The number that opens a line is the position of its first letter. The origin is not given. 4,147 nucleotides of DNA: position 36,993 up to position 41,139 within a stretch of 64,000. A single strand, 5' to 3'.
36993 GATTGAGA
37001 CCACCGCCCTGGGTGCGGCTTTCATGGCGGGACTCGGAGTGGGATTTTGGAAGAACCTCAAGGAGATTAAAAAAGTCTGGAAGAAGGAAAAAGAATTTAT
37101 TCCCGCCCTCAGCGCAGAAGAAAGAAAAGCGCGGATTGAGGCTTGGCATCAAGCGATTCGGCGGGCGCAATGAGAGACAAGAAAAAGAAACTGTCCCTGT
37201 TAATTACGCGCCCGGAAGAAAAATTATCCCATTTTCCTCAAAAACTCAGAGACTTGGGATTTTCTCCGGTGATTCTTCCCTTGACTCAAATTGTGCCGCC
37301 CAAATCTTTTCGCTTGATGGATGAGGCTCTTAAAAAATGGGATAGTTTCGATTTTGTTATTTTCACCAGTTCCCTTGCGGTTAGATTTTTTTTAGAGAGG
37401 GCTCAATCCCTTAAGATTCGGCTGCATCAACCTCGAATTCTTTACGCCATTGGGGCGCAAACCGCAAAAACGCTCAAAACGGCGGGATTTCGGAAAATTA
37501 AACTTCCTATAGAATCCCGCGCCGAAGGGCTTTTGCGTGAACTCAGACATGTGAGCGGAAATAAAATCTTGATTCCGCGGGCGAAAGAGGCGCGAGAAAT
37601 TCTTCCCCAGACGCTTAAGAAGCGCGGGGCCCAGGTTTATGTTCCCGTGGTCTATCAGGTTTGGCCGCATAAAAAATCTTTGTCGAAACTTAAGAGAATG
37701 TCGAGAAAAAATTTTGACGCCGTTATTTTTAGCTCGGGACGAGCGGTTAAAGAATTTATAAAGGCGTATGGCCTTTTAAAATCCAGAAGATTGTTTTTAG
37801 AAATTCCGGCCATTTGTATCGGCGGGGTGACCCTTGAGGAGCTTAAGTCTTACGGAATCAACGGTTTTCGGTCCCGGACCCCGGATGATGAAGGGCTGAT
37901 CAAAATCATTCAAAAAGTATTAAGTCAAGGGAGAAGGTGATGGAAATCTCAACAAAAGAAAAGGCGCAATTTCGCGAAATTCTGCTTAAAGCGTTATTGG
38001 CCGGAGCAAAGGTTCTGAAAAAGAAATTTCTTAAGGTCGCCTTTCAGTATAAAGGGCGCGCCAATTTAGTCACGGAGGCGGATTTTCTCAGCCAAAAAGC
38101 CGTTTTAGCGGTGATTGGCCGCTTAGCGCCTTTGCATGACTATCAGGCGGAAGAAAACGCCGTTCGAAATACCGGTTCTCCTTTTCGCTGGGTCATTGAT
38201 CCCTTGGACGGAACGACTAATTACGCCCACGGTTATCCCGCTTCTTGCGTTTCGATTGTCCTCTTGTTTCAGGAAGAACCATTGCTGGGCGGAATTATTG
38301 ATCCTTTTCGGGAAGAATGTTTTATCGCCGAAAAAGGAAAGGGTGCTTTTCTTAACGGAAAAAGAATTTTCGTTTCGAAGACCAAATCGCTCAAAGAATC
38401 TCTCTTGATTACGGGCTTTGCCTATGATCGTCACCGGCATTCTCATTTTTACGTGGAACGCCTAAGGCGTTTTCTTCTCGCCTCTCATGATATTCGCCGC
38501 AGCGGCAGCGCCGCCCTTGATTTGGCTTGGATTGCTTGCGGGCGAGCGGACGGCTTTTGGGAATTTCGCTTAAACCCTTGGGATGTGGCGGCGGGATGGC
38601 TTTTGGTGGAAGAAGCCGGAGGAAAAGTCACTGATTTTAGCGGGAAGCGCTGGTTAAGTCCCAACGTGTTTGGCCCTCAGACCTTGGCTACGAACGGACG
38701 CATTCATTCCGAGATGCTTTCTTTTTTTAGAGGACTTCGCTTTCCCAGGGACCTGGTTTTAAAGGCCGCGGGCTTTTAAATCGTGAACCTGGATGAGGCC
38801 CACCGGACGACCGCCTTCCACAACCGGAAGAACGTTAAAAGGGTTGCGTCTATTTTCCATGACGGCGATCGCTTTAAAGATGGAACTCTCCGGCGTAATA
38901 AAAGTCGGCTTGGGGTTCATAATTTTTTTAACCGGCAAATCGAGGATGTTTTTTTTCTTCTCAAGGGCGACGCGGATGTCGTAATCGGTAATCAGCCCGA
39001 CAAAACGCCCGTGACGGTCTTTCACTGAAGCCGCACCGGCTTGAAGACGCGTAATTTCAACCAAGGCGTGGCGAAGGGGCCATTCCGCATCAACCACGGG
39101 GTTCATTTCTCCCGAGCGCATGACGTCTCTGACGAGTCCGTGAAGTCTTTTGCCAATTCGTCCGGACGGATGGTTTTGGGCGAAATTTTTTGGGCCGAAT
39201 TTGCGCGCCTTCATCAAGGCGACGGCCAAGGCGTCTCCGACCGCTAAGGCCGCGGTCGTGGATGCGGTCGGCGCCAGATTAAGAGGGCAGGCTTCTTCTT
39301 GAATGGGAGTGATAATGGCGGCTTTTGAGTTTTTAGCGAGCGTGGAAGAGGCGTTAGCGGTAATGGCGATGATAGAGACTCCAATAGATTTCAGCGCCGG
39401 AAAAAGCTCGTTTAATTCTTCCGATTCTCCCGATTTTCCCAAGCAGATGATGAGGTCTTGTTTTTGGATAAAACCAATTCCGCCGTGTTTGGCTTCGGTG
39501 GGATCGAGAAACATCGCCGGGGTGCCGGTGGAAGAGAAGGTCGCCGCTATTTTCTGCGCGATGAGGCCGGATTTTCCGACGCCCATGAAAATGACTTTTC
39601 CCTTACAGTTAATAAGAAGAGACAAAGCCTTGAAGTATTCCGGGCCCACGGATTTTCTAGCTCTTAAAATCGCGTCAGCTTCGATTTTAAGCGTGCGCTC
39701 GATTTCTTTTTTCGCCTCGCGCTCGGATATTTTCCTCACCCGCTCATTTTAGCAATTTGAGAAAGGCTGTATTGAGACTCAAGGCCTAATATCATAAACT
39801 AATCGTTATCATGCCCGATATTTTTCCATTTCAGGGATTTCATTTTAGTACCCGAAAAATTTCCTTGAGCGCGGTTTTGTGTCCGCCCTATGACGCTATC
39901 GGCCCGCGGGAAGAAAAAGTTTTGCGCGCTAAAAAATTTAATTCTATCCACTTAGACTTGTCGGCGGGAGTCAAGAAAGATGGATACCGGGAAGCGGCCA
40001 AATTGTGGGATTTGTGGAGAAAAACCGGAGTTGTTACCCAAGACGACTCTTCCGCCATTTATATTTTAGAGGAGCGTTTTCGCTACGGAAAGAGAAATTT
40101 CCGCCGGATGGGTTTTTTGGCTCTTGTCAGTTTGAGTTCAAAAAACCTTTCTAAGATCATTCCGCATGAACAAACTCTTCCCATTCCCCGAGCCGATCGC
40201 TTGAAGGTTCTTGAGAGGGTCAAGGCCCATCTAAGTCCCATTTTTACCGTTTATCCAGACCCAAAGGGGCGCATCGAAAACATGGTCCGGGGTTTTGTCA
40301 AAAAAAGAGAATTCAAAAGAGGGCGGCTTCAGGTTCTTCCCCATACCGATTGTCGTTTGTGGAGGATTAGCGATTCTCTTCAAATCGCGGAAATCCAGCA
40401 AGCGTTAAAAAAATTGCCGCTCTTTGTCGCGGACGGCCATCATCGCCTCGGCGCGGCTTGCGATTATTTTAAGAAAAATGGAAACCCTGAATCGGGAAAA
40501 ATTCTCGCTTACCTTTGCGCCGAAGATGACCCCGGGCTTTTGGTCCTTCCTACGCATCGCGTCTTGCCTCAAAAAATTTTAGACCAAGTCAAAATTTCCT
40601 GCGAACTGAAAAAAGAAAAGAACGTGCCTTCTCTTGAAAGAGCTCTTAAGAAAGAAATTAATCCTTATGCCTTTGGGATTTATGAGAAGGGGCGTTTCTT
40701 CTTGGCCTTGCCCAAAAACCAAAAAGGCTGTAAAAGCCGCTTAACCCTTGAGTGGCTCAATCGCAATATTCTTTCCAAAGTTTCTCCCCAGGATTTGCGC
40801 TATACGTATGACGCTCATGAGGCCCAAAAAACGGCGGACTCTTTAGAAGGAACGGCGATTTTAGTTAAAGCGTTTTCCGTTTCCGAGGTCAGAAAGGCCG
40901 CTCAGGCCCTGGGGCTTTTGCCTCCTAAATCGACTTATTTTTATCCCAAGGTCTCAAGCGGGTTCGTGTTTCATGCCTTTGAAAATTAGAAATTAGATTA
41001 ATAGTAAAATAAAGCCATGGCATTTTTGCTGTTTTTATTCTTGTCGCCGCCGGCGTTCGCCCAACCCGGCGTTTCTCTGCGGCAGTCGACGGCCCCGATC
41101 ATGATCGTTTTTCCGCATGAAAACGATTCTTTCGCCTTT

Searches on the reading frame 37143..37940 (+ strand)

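Call 42: search_protein_families(library=pfam, proteins=[window:37143-37940:+], max_evalue=0.0001)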
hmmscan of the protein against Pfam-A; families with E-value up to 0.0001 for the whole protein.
window:37143-37940:+ (265 aa): 1 family
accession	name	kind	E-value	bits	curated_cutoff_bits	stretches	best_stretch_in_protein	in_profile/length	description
PF02602.20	HEM4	-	7.4e-49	166.4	27.5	1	32-253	4-230/231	Uroporphyrinogen-III synthase HemD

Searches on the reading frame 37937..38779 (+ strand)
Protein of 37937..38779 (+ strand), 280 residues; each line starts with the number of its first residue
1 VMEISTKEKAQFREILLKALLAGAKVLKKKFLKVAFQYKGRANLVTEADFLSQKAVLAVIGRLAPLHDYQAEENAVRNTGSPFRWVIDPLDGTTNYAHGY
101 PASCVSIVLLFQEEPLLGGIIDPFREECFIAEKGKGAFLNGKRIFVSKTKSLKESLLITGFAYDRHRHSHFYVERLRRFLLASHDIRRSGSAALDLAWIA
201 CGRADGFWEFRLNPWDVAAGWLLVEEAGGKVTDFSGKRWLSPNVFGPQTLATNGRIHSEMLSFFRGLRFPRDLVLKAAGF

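Call 42: search_protein_families(library=pfam, proteins=[window:37937-38779:+], max_evalue=0.0001)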
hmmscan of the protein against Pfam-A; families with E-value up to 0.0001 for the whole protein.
window:37937-38779:+ (280 aa): 1 family
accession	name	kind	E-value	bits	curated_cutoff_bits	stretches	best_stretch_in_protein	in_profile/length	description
PF00459.30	Inositol_P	-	7.3e-59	199.9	27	1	11-242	4-242/271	Inositol monophosphatase family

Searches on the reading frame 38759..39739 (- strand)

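Call 29: search_protein_families(library=pfam, proteins=[window:38759-39739:-], max_evalue=0.001)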
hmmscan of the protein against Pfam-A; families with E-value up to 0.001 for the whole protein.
window:38759-39739:- (326 aa): 2 families
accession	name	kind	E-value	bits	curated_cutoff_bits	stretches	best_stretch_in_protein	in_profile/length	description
PF01380.27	SIS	-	3.7e-26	91.9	25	1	43-174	2-131/131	SIS domain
PF00571.33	CBS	-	8.9e-17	61.6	24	2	270-321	1-51/57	CBS domain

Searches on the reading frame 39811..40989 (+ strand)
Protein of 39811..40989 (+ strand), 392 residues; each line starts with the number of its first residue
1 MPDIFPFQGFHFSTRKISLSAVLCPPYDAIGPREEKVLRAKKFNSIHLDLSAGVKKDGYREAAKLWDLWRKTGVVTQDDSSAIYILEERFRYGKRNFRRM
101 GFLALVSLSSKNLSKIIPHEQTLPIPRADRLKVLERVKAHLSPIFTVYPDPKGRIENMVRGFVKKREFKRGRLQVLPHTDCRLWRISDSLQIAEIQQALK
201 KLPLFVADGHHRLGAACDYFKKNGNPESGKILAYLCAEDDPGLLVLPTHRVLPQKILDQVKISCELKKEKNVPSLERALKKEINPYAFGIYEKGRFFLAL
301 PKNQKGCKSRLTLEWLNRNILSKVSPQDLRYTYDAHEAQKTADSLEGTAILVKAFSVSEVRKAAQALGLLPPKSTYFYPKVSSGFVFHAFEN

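Call 42: search_protein_families(library=pfam, proteins=[window:39811-40989:+], max_evalue=0.0001)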
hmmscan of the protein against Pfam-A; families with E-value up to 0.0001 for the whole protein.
window:39811-40989:+ (392 aa): 1 family
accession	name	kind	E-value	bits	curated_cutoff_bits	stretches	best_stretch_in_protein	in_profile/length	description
PF06245.16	DUF1015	-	3.8e-58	197.4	25.8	1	4-303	1-310/325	Protein of unknown function (DUF1015)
